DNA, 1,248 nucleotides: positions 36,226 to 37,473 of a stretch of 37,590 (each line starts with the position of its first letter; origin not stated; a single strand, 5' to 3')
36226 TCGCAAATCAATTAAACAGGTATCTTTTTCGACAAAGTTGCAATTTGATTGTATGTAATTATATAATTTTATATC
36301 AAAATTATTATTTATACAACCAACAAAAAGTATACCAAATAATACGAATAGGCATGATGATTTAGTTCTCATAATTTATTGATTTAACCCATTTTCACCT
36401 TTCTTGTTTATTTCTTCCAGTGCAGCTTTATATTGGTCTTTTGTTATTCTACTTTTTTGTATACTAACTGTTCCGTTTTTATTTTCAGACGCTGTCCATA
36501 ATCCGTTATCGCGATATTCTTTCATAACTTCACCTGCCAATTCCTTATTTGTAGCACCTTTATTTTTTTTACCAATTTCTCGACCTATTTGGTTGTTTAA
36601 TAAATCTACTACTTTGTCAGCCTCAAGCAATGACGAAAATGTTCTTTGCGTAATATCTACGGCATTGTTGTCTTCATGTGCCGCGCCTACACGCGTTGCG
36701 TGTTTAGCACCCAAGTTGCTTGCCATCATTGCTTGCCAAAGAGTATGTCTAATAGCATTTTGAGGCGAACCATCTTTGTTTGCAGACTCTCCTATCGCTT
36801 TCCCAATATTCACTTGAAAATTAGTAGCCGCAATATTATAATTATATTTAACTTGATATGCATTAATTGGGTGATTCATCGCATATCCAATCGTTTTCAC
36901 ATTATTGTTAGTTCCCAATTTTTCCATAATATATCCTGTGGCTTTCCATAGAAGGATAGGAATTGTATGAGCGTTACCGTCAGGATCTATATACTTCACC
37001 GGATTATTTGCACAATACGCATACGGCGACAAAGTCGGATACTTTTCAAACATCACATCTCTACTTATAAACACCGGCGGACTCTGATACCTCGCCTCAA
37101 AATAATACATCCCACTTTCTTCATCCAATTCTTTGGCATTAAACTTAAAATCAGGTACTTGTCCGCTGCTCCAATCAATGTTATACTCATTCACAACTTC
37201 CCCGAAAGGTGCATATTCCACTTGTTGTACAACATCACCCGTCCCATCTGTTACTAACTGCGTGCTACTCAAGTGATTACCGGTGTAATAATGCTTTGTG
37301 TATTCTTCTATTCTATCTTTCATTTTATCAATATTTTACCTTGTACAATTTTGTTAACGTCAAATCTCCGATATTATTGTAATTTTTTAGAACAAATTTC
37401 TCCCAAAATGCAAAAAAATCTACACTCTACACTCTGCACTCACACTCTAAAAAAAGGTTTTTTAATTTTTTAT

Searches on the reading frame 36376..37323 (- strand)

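Call 71: search_protein_families(library=pfam, proteins=[window:36376-37323:-], max_evalue=0.01)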
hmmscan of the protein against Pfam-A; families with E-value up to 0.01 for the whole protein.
window:36376-37323:- (315 aa): 2 families
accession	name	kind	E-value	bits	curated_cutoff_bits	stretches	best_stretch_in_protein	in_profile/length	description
PF22322.1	DUF6973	-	2.3e-15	56.7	27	1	148-271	4-121/124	Domain of unknown function (DUF6973)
PF13623.11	SurA_N_2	-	0.00098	19.4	28.5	0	135-227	33-121/145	SurA-like N-terminal domain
